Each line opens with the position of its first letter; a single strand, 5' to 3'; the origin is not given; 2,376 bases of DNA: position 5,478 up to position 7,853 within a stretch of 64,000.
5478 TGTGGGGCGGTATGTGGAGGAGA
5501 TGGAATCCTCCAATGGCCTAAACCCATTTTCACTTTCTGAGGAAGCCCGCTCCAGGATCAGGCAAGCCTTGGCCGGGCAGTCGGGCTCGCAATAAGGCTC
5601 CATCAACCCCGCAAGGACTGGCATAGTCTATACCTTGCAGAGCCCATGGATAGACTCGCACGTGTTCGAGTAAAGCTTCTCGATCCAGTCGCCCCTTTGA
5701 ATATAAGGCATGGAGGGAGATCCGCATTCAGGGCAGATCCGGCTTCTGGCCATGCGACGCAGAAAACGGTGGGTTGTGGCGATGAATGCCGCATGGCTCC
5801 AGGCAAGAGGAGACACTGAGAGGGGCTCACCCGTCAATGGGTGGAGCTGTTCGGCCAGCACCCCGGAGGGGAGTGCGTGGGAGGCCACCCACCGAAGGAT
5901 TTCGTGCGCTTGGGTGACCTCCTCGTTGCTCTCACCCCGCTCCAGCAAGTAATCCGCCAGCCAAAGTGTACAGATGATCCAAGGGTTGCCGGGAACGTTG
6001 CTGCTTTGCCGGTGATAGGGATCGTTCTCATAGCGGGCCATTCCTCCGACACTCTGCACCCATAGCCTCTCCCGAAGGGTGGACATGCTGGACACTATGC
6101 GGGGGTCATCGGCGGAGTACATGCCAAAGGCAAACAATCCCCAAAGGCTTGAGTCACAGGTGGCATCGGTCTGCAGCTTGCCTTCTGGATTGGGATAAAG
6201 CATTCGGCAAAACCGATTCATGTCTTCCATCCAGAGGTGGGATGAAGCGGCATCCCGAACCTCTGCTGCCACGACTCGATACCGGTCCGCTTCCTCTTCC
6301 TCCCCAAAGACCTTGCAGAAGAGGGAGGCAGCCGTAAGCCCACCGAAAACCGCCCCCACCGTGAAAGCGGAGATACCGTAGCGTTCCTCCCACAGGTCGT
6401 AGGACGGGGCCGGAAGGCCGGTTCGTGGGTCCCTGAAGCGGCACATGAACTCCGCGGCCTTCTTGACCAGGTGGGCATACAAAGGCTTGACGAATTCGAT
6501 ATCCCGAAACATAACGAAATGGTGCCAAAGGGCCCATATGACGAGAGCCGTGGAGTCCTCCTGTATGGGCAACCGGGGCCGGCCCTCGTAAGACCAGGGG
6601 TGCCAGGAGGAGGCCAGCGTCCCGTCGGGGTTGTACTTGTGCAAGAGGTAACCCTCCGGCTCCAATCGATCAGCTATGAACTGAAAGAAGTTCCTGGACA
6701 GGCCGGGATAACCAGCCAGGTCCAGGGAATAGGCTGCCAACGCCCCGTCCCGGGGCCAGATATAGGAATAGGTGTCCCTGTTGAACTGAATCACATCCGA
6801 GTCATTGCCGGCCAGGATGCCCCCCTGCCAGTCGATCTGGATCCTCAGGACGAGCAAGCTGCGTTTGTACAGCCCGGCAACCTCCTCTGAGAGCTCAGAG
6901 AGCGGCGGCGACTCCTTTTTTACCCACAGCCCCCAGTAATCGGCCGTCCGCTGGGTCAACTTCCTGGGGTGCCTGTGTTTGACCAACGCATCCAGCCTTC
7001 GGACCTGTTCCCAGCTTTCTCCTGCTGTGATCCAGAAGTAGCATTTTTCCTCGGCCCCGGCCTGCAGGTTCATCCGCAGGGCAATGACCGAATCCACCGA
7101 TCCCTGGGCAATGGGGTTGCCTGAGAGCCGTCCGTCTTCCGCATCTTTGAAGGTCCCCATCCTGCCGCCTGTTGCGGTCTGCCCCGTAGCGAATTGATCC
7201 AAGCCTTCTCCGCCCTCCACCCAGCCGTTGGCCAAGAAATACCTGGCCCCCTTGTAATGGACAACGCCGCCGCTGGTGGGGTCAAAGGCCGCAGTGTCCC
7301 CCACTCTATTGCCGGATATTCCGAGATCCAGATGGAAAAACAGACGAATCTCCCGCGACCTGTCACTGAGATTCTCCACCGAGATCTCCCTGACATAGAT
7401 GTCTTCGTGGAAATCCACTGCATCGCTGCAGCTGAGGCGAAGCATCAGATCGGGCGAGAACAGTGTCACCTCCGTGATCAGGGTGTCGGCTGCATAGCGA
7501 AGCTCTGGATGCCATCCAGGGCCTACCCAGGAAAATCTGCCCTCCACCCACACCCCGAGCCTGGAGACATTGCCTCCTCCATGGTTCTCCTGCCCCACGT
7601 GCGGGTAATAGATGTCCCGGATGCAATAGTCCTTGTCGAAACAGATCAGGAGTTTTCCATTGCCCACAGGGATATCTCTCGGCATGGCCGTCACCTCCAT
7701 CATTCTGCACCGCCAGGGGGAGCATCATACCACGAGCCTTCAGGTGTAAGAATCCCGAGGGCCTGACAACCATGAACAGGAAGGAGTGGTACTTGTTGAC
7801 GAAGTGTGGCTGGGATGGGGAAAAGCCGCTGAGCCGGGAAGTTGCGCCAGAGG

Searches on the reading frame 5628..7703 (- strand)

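Call 33: search_protein_families(library=ncbifam, proteins=[window:5628-7703:-], max_evalue=1e-8)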
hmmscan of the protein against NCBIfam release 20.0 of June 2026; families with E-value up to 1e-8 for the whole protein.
window:5628-7703:- (691 aa): 4 families
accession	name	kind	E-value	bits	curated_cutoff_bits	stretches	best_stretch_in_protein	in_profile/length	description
TIGR01577.1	oligosac_amyl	hypoth_equivalog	8.8e-93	312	820.7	1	19-644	2-610/616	oligosaccharide amylase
TIGR01535.1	glucan_glucosid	equivalog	9.8e-17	60.6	741.9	1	257-642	231-641/662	glucan 1,4-alpha-glucosidase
NF041084.1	trehalase_H1_Arch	equivalog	1.7e-11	43.5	820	1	245-644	184-567/570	alpha,alpha-trehalase TreH1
NF041085.1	trehalase_H2_Arch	equivalog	6.4e-11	41.4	1000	1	274-643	209-572/579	alpha,alpha-trehalase TreH2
